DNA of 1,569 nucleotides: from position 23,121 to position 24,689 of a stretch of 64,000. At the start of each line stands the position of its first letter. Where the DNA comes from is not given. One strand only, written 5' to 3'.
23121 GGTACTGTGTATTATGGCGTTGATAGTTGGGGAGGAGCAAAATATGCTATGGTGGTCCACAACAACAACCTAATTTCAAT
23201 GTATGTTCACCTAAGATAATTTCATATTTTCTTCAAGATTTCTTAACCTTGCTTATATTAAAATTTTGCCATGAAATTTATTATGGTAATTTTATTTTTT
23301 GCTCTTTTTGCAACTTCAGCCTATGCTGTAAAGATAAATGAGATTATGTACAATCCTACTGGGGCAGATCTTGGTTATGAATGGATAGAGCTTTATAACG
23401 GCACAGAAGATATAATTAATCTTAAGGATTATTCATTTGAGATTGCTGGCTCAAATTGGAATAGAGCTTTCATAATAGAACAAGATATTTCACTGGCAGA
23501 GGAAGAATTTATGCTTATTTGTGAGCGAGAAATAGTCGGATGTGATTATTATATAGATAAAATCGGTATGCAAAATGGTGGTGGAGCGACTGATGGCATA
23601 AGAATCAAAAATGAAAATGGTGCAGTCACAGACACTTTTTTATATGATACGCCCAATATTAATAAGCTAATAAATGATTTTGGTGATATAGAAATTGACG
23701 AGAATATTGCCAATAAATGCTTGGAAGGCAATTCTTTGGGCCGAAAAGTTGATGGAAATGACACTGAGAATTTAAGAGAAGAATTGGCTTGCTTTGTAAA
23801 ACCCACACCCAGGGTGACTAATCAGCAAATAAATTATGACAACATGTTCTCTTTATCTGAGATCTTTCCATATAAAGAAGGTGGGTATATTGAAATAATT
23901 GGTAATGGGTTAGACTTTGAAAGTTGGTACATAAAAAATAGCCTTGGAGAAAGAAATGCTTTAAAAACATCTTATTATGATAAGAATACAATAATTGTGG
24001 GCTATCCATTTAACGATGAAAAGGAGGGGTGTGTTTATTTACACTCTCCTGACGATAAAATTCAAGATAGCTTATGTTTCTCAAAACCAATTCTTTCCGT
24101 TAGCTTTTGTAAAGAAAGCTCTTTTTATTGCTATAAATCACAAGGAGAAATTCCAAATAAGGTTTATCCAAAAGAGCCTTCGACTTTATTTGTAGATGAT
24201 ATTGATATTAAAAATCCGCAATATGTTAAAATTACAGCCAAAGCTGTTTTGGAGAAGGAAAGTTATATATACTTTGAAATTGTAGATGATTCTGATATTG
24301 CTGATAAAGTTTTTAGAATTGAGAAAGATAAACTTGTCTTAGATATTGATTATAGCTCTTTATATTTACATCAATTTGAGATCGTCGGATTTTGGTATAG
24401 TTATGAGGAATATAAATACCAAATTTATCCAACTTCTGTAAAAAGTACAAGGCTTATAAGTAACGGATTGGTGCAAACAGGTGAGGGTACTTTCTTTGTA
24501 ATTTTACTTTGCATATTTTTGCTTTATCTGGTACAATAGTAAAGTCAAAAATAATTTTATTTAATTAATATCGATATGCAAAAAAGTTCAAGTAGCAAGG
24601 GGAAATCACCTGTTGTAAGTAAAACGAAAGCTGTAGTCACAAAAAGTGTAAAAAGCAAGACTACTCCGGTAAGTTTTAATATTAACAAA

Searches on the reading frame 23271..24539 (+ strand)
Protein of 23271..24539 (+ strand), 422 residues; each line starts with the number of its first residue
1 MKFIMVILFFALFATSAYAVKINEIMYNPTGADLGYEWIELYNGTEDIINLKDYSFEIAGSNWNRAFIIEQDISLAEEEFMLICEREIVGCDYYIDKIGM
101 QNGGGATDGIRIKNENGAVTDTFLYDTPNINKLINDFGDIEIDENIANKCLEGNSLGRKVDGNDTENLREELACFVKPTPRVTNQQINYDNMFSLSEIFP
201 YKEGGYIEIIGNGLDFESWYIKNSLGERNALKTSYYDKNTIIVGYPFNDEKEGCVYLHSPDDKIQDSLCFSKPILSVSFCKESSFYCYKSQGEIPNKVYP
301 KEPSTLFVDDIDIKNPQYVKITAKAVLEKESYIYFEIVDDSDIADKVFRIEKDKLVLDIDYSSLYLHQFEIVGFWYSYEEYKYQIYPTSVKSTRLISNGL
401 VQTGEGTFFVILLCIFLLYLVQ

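Call 16: search_protein_families(library=pfam, proteins=[window:23271-24539:+])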
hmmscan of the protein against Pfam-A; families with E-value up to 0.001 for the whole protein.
window:23271-24539:+ (422 aa): 1 family
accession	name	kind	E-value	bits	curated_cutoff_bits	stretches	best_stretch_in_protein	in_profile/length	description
PF00932.25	LTD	-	2.4e-09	38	34.3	1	17-124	5-106/109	Lamin Tail Domain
